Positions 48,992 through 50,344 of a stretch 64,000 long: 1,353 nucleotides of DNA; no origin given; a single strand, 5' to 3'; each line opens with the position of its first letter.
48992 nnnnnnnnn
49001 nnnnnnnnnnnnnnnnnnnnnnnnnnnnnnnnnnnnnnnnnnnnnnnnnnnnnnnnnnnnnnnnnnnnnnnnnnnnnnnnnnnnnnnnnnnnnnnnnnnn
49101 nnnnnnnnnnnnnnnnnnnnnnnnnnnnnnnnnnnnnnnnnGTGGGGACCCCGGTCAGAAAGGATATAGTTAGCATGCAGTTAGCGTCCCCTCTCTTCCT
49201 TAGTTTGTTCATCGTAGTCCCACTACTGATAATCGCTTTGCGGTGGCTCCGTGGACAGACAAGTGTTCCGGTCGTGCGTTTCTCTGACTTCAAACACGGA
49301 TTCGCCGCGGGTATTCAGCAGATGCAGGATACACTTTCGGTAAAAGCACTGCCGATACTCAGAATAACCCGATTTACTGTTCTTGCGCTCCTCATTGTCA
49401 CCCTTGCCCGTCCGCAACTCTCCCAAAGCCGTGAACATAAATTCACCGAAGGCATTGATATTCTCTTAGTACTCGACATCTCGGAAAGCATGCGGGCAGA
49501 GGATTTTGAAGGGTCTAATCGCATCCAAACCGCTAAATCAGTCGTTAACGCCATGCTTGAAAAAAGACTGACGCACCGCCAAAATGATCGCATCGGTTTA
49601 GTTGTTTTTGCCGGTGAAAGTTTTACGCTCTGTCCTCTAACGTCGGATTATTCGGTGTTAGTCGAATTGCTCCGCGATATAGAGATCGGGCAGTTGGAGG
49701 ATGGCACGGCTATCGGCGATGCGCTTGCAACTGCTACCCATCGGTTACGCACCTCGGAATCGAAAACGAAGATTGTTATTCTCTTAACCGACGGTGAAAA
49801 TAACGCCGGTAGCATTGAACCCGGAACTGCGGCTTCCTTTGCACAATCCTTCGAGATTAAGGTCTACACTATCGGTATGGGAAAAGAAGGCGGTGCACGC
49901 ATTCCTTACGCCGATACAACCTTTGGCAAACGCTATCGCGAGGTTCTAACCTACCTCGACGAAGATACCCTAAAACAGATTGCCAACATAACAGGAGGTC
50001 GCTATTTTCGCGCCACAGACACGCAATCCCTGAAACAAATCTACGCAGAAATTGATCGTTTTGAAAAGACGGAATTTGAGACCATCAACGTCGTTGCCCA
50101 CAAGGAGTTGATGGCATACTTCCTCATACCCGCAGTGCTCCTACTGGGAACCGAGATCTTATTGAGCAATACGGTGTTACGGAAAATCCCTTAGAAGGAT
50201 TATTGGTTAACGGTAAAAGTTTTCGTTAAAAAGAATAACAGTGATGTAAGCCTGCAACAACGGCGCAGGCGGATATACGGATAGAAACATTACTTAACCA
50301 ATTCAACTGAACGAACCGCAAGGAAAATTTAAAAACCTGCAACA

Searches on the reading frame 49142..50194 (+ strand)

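Call 44: search_protein_families(library=ncbifam, proteins=[window:49142-50194:+], max_evalue=0.00001)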
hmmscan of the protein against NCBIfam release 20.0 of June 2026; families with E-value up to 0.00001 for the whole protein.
window:49142-50194:+ (350 aa): 5 families
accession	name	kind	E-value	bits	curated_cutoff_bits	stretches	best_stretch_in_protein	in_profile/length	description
NF047508.1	VWA_BatA_Lepto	exception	1e-59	202.1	380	1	21-346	7-311/315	VWA domain-containing protein BatA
NF047506.1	VWA_BatB_Lepto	exception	9e-33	113.8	350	1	56-335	37-321/324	VWA domain-containing protein BatB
NF010238.0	PRK13685.1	subfamily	3.1e-22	79.1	432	1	11-324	11-312/335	hypothetical protein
TIGR03436.1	acidobact_VWFA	subfamily_domain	3.6e-14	53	81.25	1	128-305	83-279/324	VWA domain-containing protein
TIGR02442.1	Cob-chelat-sub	hypoth_equivalog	6e-11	41.5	779.45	1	99-227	467-590/641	putative cobaltochelatase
